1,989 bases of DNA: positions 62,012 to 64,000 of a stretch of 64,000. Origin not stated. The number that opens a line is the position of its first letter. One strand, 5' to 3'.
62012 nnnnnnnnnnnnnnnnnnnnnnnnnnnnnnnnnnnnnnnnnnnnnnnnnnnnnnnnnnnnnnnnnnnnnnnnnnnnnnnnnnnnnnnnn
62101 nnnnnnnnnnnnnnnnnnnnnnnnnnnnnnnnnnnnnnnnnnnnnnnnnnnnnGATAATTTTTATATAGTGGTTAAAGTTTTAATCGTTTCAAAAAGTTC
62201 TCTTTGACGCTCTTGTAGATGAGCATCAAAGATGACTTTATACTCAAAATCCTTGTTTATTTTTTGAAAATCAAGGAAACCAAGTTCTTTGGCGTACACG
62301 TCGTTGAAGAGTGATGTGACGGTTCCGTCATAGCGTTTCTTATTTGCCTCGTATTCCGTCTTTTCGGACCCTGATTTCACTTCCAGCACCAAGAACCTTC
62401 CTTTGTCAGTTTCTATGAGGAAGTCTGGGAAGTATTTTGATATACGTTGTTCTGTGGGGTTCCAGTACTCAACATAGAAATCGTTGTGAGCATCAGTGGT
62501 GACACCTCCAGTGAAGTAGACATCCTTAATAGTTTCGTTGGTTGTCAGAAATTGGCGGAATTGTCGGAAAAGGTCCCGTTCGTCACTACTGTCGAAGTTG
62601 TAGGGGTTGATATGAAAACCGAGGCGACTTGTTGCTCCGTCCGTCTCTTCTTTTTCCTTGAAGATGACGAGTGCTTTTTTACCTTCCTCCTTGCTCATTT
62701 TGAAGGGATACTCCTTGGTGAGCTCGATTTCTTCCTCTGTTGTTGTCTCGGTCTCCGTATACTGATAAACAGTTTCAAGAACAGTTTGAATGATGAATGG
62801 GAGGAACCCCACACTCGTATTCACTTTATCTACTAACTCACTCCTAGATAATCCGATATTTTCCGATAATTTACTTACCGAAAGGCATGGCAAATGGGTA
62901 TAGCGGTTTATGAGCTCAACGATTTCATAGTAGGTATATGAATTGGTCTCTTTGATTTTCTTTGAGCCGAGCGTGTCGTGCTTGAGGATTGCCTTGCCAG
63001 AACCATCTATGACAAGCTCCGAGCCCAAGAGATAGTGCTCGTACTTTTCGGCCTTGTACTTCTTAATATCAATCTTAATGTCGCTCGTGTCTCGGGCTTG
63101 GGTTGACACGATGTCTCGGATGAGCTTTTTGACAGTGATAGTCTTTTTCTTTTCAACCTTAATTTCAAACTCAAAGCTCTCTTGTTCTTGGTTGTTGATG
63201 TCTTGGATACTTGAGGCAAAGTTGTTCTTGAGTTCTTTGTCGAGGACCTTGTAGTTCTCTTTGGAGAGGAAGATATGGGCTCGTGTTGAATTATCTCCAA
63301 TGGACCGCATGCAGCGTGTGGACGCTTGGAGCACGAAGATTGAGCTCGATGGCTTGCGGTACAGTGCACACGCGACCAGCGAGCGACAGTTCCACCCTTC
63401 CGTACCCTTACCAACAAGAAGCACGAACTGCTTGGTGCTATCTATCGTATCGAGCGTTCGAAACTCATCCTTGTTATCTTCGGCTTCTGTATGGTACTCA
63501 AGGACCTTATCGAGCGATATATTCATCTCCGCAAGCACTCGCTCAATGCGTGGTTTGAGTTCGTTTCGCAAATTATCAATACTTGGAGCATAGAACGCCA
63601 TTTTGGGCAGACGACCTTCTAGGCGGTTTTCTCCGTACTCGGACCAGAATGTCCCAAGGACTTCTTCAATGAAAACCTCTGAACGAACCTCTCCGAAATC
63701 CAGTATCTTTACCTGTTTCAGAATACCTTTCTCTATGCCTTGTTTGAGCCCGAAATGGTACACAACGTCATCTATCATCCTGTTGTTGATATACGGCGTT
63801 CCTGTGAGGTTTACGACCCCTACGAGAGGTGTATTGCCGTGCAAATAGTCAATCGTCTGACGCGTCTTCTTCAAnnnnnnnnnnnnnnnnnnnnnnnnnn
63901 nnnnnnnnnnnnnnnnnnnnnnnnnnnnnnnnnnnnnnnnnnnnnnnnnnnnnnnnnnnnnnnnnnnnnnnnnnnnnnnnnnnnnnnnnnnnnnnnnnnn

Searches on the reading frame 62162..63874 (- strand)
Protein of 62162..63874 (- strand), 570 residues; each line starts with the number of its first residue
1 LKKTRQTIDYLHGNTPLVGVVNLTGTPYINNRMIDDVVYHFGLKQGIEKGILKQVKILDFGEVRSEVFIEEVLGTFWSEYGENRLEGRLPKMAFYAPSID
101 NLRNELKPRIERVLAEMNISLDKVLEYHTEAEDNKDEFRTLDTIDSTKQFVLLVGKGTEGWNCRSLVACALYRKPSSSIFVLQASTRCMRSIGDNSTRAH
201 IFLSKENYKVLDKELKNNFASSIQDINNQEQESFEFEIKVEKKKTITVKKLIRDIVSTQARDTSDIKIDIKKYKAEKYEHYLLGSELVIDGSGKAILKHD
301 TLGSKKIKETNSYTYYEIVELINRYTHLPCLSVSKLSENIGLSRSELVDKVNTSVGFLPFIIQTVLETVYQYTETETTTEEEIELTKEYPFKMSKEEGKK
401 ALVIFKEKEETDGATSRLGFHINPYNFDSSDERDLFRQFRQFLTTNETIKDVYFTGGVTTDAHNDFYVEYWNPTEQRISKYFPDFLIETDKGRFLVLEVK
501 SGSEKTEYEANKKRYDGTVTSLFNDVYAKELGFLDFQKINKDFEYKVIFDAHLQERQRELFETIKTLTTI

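Call 34: search_protein_families(library=pfam, proteins=[window:62162-63874:-], max_evalue=0.001)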
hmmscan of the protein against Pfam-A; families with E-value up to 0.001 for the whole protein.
window:62162-63874:- (570 aa): 0 families

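Call 43: search_solved_structures(query=window:62162-63874:-, max_evalue=1, show_alignments=2)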
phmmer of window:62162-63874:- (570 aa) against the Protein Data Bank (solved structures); distinct sequences matched with E-value up to 1: 5.
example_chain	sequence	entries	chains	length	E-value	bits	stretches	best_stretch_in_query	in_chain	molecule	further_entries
6djl_B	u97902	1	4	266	0.084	14.9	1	104-231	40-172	SH3 domain-binding protein 5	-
6ixv_A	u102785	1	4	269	0.086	14.9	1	104-231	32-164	SH3 domain-binding protein 5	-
6ixg_A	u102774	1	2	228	0.26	13.3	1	106-232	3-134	SH3 domain-binding protein 5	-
6ixe_A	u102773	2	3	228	0.28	13.2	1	106-232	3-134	SH3 domain-binding protein 5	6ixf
6zyw_M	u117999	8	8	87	0.6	12.1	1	261-321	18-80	Dynein light chain | Dynein light chain LC8_3a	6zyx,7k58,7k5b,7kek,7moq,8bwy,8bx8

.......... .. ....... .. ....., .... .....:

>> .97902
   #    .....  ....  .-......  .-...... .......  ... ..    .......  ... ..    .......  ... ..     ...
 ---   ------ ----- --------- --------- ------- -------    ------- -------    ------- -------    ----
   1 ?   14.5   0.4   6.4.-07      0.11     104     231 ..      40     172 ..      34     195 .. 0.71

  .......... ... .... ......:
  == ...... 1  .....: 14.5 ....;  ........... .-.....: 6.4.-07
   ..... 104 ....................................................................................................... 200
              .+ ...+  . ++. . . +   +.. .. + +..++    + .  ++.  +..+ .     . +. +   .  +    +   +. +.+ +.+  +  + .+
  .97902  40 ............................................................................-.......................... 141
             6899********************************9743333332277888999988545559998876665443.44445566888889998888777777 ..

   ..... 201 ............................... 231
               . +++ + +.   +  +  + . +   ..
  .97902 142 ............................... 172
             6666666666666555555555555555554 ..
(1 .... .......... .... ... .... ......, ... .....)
